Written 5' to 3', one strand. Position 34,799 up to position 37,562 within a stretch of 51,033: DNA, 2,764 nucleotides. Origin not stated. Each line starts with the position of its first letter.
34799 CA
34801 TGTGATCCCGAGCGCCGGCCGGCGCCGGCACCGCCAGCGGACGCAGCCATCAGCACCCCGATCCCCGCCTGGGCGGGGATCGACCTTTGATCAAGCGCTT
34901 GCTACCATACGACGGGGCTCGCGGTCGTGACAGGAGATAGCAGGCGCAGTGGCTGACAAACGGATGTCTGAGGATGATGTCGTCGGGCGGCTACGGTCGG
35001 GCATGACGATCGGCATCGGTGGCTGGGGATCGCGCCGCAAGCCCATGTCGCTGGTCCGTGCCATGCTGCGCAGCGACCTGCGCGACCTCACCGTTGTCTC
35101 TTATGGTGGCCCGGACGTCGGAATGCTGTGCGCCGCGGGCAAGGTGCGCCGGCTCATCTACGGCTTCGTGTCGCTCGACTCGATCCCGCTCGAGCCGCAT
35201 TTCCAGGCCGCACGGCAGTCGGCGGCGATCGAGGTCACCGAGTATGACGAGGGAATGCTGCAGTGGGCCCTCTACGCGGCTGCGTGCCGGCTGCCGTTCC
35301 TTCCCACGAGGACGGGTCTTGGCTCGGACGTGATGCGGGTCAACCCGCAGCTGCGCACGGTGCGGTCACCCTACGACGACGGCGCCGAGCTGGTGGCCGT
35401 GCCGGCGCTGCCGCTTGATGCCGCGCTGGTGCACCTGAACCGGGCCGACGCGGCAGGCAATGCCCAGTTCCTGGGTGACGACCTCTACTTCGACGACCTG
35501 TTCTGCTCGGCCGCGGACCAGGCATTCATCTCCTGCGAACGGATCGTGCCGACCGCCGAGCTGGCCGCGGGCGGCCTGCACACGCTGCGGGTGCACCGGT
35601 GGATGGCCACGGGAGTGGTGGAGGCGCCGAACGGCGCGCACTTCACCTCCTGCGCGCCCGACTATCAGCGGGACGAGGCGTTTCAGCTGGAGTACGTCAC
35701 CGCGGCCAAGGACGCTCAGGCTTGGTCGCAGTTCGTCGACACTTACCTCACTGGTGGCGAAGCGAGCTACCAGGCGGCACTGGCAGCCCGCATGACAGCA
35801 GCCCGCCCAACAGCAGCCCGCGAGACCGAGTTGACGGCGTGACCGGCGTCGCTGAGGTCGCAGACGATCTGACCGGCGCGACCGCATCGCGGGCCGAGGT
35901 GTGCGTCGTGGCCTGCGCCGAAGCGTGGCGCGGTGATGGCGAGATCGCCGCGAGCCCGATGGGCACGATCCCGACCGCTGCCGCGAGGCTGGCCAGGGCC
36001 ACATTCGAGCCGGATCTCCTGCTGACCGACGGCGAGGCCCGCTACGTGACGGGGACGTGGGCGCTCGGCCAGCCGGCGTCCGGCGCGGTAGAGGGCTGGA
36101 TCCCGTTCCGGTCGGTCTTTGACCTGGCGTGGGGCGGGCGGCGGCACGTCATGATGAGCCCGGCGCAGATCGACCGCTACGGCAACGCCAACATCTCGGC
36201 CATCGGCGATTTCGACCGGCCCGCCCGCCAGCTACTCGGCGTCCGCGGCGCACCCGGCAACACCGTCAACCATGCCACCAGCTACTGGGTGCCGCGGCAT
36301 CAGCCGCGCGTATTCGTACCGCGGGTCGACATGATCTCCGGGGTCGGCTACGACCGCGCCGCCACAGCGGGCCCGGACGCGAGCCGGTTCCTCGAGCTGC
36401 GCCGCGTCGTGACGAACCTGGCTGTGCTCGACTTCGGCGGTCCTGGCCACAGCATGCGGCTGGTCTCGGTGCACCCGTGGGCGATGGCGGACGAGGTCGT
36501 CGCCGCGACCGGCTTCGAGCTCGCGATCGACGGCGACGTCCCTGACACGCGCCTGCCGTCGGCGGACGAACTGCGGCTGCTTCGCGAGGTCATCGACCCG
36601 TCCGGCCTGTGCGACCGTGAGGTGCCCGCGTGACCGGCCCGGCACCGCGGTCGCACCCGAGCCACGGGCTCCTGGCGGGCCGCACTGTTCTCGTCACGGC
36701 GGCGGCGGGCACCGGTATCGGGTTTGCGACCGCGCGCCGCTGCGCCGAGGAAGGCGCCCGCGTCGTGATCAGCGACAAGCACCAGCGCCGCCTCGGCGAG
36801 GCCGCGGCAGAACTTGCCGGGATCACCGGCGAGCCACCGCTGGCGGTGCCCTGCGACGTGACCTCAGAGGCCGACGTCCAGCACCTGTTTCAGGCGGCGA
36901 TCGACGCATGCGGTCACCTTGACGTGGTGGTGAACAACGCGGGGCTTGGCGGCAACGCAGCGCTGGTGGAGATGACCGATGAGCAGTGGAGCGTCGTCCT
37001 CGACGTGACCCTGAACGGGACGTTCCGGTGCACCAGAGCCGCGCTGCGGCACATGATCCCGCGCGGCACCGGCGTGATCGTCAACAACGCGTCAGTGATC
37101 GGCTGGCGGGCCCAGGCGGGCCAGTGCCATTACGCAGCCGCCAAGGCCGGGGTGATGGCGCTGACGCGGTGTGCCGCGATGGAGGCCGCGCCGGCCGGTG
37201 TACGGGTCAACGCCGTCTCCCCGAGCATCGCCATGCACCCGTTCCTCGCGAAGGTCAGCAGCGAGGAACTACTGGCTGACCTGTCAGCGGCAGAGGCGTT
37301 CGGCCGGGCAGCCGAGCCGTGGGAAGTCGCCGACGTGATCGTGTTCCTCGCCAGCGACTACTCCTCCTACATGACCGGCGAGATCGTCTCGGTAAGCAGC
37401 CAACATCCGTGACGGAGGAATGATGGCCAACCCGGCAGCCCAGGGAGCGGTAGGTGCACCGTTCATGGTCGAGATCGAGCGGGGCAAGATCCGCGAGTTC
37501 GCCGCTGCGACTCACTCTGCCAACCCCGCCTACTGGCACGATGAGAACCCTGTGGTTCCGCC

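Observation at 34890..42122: ipdAB-like ring-opening module embedded in a non-canonical nine-gene operon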

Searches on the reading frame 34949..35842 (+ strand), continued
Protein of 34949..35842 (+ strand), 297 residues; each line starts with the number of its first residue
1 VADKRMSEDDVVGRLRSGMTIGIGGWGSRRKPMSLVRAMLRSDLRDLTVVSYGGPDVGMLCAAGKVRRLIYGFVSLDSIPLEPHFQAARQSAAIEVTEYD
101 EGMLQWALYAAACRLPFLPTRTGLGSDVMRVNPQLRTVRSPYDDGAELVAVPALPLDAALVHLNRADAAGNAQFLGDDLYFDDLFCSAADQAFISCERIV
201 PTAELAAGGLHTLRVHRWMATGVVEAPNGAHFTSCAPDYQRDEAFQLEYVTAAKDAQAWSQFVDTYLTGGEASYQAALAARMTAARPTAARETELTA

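Call 39: search_protein_families(library=ncbifam, max_evalue=1e-25, proteins=[L088:17063-18196:+, L088:18202-19194:+, L088:16305-17066:+, L088:19200-20051:+, L087:4784-5563:+, L088:11636-12700:+])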
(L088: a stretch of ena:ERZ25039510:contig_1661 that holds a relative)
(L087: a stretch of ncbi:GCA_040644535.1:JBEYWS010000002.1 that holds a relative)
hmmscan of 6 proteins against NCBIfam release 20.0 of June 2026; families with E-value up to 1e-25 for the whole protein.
L088:17063-18196:+ (377 aa): 3 families
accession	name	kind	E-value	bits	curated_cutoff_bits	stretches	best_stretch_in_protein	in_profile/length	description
TIGR03204.1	pimC_large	equivalog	5.1e-58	196.8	623.85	1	4-334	1-340/395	pimeloyl-CoA dehydrogenase large subunit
NF043006.1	CyhCrbnylCoADH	equivalog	3.1e-28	98.8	650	0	57-242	52-236/380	cyclohexane-1-carbonyl-CoA dehydrogenase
NF045652.1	ProlPCPDhRedW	equivalog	2.3e-26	92.5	650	0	101-371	95-373/376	L-prolyl-[peptidyl-carrier protein] dehydrogenase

L088:18202-19194:+ (330 aa): 2 families
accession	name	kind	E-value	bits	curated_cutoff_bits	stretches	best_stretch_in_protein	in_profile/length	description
NF050027.1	acylCoADhIpdE2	equivalog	3.7e-34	118.6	450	1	11-320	5-302/311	acyl-CoA dehydrogenase IpdE2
TIGR03203.1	pimD_small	equivalog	1.1e-30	107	652.7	1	198-329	245-377/378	pimeloyl-CoA dehydrogenase small subunit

L088:16305-17066:+ (253 aa): 24 families
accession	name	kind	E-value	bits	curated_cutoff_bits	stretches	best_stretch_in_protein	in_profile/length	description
NF005925.0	PRK07938.1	equivalog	3.6e-124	413.1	260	1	2-246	3-247/252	enoyl-CoA hydratase family protein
NF005073.0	PRK06495.1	subfamily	2.4e-57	194.2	296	1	9-232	12-236/257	enoyl-CoA hydratase/isomerase family protein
NF006008.0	PRK08139.1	equivalog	2.5e-37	128.8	313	1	7-221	17-234/266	enoyl-CoA hydratase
NF005803.0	PRK07658.1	equivalog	3.5e-37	128.2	313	1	9-208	10-212/257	enoyl-CoA hydratase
NF051848.1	EnCoAHydtEchA19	equivalog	1.9e-34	119.4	400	1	22-220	22-225/258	enoyl-CoA hydratase EchA19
NF004794.0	PRK06142.1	equivalog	5.2e-34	118.1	308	1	9-212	14-232/273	crotonase/enoyl-CoA hydratase family protein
NF004781.0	PRK06127.1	subfamily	1.7e-32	113.1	291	1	8-208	18-224/269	enoyl-CoA hydratase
NF006140.0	PRK08290.1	subfamily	2.3e-32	112.4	280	1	8-209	15-239/292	enoyl-CoA hydratase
NF007239.0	PRK09674.1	equivalog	9.2e-32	110.5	371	1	21-239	25-241/257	2,3-dehydroadipyl-CoA hydratase PaaF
NF006007.0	PRK08138.1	subfamily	2e-31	109.3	355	1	5-207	12-215/261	enoyl-CoA hydratase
NF006100.0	PRK08252.1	subfamily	1.2e-29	103.7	282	1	17-224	19-225/254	crotonase/enoyl-CoA hydratase family protein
NF004475.0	PRK05809.1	subfamily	6.1e-29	101.3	394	1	10-219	13-226/260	short-chain-enoyl-CoA hydratase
NF004840.0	PRK06190.1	equivalog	6.4e-29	101.3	253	1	13-239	16-245/260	enoyl-CoA hydratase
NF004517.0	PRK05862.1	equivalog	9e-29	100.7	396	1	20-209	24-213/257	enoyl-CoA hydratase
NF004796.0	PRK06144.1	subfamily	4.7e-28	98.4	272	1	6-210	14-223/262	enoyl-CoA hydratase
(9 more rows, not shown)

L088:19200-20051:+ (283 aa): 40 families (the best 25 are shown)
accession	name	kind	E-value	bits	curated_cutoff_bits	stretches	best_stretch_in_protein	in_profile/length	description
NF006140.0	PRK08290.1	subfamily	7e-137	455.4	280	1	3-280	8-287/292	enoyl-CoA hydratase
NF006128.0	PRK08272.1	subfamily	1.8e-44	152.2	257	1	4-241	14-257/308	crotonase/enoyl-CoA hydratase family protein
NF004840.0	PRK06190.1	equivalog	1.2e-42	146.3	253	1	4-236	5-219/260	enoyl-CoA hydratase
NF051848.1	EnCoAHydtEchA19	equivalog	1.7e-38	132.7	400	1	6-235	3-217/258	enoyl-CoA hydratase EchA19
NF006699.0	PRK09245.1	subfamily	1e-37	129.8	354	1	1-236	1-226/266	crotonase/enoyl-CoA hydratase family protein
NF006008.0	PRK08139.1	equivalog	2.9e-37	128.6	313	1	7-233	15-223/266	enoyl-CoA hydratase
NF006108.0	PRK08259.1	equivalog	1.2e-35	123.2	273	1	2-235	2-215/256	crotonase/enoyl-CoA hydratase family protein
NF004475.0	PRK05809.1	subfamily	1.4e-35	123.1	394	0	108-245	90-224/260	short-chain-enoyl-CoA hydratase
NF004781.0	PRK06127.1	subfamily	3.2e-35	122.1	291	1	3-234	11-227/269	enoyl-CoA hydratase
NF046063.1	oxepin_alt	equivalog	2.1e-34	119.2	300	0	102-236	82-218/254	oxepin-CoA hydrolase, alternative type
NF004525.0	PRK05870.1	equivalog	2.4e-34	119.4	285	1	1-249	1-216/249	enoyl-CoA hydratase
NF005637.0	PRK07396.1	equivalog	3.5e-34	118.4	380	1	3-240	13-235/273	1,4-dihydroxy-2-naphthoyl-CoA synthase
NF004517.0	PRK05862.1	equivalog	1.8e-33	116.1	396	0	105-236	84-217/257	enoyl-CoA hydratase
NF004796.0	PRK06144.1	subfamily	2.1e-33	115.9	272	0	110-236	97-226/262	enoyl-CoA hydratase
NF004857.0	PRK06210.1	equivalog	3.2e-33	115.3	341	1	3-217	8-215/275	enoyl-CoA hydratase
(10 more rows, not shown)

L087:4784-5563:+ (259 aa): 21 families
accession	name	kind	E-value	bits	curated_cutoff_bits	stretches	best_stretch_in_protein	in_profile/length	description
NF005925.0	PRK07938.1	equivalog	3.2e-120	400.2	260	1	9-255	3-249/252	enoyl-CoA hydratase family protein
NF005073.0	PRK06495.1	subfamily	2e-56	191.1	296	1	10-249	7-246/257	enoyl-CoA hydratase/isomerase family protein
NF051848.1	EnCoAHydtEchA19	equivalog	3.4e-35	121.8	400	1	29-229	22-227/258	enoyl-CoA hydratase EchA19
NF006008.0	PRK08139.1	equivalog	9.3e-35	120.4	313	1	4-229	8-235/266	enoyl-CoA hydratase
NF006007.0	PRK08138.1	subfamily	4.2e-34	118.1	355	1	4-215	4-217/261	enoyl-CoA hydratase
NF005803.0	PRK07658.1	equivalog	1.9e-33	116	313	1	16-236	10-227/257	enoyl-CoA hydratase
NF007239.0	PRK09674.1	equivalog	2.5e-31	109.1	371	1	28-244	25-239/257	2,3-dehydroadipyl-CoA hydratase PaaF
NF004781.0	PRK06127.1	subfamily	5e-31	108.3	291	1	6-217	11-226/269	enoyl-CoA hydratase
NF006100.0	PRK08252.1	subfamily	7.6e-30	104.3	282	1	21-234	16-228/254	crotonase/enoyl-CoA hydratase family protein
NF042430.2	EnCoAhydt_DpgD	equivalog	1e-29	103.8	400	1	18-215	7-213/258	enoyl-CoA-hydratase DpgD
NF004794.0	PRK06142.1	equivalog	1.3e-29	103.7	308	1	17-224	15-237/273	crotonase/enoyl-CoA hydratase family protein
NF004796.0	PRK06144.1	subfamily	6.9e-29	101.1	272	1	6-216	7-222/262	enoyl-CoA hydratase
NF004840.0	PRK06190.1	equivalog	8e-29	101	253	1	18-249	14-248/260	enoyl-CoA hydratase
NF002936.2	PRK03580.1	equivalog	2.6e-28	99.1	500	1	17-229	12-226/261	crotonobetainyl-CoA hydratase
NF006588.0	PRK09120.1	equivalog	3.5e-28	98.6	276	1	6-228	7-237/276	p-hydroxycinnamoyl CoA hydratase/lyase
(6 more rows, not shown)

L088:11636-12700:+ (354 aa): 1 family
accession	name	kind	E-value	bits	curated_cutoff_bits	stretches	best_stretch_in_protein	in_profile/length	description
TIGR03151.1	enACPred_II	equivalog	2.9e-72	243.5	453.1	1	9-352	1-307/307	enoyl-[acyl-carrier-protein] reductase FabK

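Call 67: find_homologous_proteins(query=L007:11711-12916:+, max_evalue=1e-60)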
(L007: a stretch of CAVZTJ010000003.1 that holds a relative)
Query L007:11711-12916:+ (401 aa): 7996 proteins with E <= 1e-60 among 8000 candidates; the best 120 are listed.
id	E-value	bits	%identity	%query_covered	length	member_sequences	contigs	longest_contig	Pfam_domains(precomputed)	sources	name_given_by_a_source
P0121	1.5e-237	806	95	98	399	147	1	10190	PF00478.32,PF03060.22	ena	-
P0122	5.8e-232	787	94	98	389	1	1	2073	PF01070.25,PF00478.32,PF03060.22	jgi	jgi:NAD(P)H-dependent flavin oxidoreductase YrpB (nitropropane dioxygenase family)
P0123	2.5e-231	785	94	98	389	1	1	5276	PF01070.25,PF00478.32,PF03060.22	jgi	jgi:NAD(P)H-dependent flavin oxidoreductase YrpB (nitropropane dioxygenase family)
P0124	3.4e-231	785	94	98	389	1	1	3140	PF01070.25,PF00478.32,PF03060.22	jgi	-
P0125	2.1e-230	782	94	98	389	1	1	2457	PF01070.25,PF00478.32,PF03060.22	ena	-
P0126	2.1e-228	776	93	98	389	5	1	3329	PF01070.25,PF00478.32,PF03060.22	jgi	-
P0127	1.2e-226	770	94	97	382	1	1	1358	PF01070.25,PF00478.32,PF03060.22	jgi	jgi:NAD(P)H-dependent flavin oxidoreductase YrpB (nitropropane dioxygenase family)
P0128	9.4e-226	767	95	95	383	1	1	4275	PF01070.25,PF00478.32,PF03060.22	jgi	-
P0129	9.9e-224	760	93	94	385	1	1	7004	PF03060.22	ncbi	-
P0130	1.1e-218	744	95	92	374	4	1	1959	PF01070.25,PF03060.22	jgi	jgi:NAD(P)H-dependent flavin oxidoreductase YrpB (nitropropane dioxygenase family)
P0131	5.3e-216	735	89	97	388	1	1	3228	PF00478.32,PF03060.22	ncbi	-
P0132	4.2e-214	729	89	94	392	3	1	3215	PF00478.32,PF03060.22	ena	-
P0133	3.2e-212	723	92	90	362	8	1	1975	PF01070.25,PF00478.32,PF03060.22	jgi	jgi:NAD(P)H-dependent flavin oxidoreductase YrpB (nitropropane dioxygenase family)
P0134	7.1e-211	718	89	93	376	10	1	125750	PF01070.25,PF00478.32,PF03060.22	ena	-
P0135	1.5e-208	710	90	91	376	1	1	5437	PF00478.32,PF03060.22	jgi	jgi:NAD(P)H-dependent flavin oxidoreductase YrpB (nitropropane dioxygenase family)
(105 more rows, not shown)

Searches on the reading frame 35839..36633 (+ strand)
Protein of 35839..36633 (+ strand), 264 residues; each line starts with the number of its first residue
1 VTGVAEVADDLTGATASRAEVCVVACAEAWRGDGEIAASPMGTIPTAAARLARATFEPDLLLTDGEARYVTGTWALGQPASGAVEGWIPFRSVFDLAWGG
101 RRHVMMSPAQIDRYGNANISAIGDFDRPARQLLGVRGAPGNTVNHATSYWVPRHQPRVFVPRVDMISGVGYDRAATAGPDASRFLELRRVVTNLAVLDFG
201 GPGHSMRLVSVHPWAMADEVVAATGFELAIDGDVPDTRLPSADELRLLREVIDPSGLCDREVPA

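Call 8: search_protein_families(library=pfam, proteins=[window:35839-36633:+])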
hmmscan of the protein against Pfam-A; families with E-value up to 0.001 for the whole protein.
window:35839-36633:+ (264 aa): 1 family
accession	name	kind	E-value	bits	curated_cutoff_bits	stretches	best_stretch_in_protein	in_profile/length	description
PF01144.29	CoA_trans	-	6.1e-05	23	23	1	105-222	105-216/217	Coenzyme A transferase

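Call 9: search_protein_families(library=ncbifam, proteins=[window:35839-36633:+])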
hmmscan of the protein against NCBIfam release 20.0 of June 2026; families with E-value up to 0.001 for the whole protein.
window:35839-36633:+ (264 aa): 0 families

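Call 11: search_solved_structures(query=window:35839-36633:+, show_alignments=2, max_evalue=0.1)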
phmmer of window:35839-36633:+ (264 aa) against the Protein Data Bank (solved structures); distinct sequences matched with E-value up to 0.1: 8.
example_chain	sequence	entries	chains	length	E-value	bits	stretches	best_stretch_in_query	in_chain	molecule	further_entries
6co6_B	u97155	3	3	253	3.9e-86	292.1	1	15-262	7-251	Probable CoA-transferase beta subunit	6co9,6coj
6con_B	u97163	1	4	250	1.4e-85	290.3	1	16-262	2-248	CoA-transferase subunit beta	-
1poi_B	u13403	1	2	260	1.9e-13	53.8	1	104-255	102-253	GLUTACONATE COENZYME A-TRANSFERASE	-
5n01_D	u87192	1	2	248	1.5e-12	50.9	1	21-260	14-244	Glutaconate CoA-transferase family, subunit B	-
5n02_D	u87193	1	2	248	1.6e-12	50.8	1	21-260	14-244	Glutaconate CoA-transferase family, subunit B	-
5mzw_D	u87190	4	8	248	2e-12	50.5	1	21-260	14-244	Glutaconate CoA-transferase family, subunit B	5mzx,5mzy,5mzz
5n00_B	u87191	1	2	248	2.1e-12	50.3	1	21-260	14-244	Glutaconate CoA-transferase family, subunit B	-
5n03_D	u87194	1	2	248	2.1e-12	50.3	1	21-260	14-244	Glutaconate CoA-transferase family, subunit B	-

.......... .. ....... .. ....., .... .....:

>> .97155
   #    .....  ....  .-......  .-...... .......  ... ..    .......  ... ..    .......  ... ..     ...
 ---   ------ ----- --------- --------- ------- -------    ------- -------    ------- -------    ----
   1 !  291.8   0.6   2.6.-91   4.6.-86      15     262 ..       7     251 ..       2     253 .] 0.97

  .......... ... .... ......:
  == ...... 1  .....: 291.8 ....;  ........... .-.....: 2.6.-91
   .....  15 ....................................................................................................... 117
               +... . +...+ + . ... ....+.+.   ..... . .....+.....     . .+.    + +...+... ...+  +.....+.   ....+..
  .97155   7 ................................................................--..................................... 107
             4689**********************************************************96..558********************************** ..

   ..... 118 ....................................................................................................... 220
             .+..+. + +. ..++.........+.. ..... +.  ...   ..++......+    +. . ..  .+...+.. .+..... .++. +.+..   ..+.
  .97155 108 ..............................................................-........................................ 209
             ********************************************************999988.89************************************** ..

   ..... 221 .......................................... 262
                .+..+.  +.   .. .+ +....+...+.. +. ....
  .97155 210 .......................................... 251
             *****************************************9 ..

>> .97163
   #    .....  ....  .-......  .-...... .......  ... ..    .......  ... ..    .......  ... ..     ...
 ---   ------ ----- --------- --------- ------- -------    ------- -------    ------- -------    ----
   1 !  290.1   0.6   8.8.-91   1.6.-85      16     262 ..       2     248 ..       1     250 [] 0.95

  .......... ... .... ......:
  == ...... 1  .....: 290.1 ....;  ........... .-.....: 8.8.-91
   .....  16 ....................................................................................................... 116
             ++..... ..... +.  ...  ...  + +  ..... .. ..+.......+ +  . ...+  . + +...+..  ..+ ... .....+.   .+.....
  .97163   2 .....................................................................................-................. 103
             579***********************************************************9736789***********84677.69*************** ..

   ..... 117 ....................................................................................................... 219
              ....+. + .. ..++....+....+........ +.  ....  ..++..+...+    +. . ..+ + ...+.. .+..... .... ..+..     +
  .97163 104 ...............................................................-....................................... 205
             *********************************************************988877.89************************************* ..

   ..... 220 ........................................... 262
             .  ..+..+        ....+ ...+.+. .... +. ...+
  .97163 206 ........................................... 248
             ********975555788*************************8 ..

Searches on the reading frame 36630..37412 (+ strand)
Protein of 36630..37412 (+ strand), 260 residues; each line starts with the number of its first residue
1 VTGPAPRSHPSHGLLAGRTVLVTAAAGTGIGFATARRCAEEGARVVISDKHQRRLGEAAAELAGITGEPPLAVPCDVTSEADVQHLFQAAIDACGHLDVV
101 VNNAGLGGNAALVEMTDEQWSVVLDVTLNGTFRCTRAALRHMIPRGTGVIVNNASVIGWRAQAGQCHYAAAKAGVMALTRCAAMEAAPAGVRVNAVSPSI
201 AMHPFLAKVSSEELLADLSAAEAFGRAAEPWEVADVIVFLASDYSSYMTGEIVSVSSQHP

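Call 8: search_protein_families(library=pfam, proteins=[window:36630-37412:+])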
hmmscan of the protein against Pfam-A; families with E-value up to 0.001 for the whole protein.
window:36630-37412:+ (260 aa): 3 families
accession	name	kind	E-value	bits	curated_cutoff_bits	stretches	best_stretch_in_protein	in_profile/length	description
PF13561.12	adh_short_C2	-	3e-61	207.5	27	1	25-255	3-231/236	Enoyl-(Acyl carrier protein) reductase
PF00106.31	adh_short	-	3.7e-51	173.8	26.6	1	19-209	2-190/195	short chain dehydrogenase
PF08659.16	KR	-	1.3e-13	51.8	22.6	1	19-188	2-169/180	KR domain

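Call 9: search_protein_families(library=ncbifam, proteins=[window:36630-37412:+])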
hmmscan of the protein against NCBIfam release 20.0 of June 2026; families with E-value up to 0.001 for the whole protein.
window:36630-37412:+ (260 aa): 230 families (the best 25 are shown)
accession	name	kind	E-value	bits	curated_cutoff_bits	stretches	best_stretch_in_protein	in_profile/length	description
NF005880.0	PRK07831.1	equivalog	1.6e-132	440.9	336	1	4-260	5-263/263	SDR family oxidoreductase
NF004198.0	PRK05653.1-3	equivalog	2.7e-70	236.7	296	1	14-256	4-243/248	3-oxoacyl-ACP reductase FabG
NF052558.1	MBtsdlDhBudC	equivalog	4.2e-61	206.7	270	1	17-255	3-237/250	meso-2,3-butanediol dehydrogenase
TIGR01830.1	3oxo_ACP_reduc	equivalog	1.6e-58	198.3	297.75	1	21-256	2-235/239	3-oxoacyl-[acyl-carrier-protein] reductase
NF009466.0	PRK12826.1-2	subfamily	2.2e-57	194.4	222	1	18-256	4-241/248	3-oxoacyl-ACP reductase FabG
NF005559.1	PRK07231.1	subfamily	1.8e-55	188.2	215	1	15-255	2-243/249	glucose 1-dehydrogenase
NF004818.0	PRK06172.1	equivalog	2.5e-55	187.6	336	1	15-255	5-246/253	SDR family oxidoreductase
NF053701.1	CsHdxCHCADhChcB2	equivalog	4.2e-54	183.7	350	1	16-255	2-238/245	cis-4-hydroxycyclohexanecarboxylate dehydrogenase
NF004791.0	PRK06138.1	equivalog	1.1e-53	182.1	312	1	15-255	3-245/252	SDR family oxidoreductase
NF004197.0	PRK05653.1-1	equivalog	1.6e-51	175.4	332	1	14-256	4-243/249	3-oxoacyl-ACP reductase FabG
NF009468.0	PRK12826.1-4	equivalog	6.2e-49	167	318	1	15-253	5-241/256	SDR family oxidoreductase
NF005469.0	PRK07063.1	equivalog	2.6e-48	164.8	306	1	15-255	5-250/260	SDR family oxidoreductase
TIGR01829.1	AcAcCoA_reduct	subfamily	6.9e-48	163.4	302.1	1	20-256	3-237/242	acetoacetyl-CoA reductase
NF005067.0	PRK06484.1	equivalog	8.5e-48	163.2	713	1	16-255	272-507/524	short chain dehydrogenase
NF009093.0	PRK12429.1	subfamily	1.9e-47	161.8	258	1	15-256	3-253/259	3-hydroxybutyrate dehydrogenase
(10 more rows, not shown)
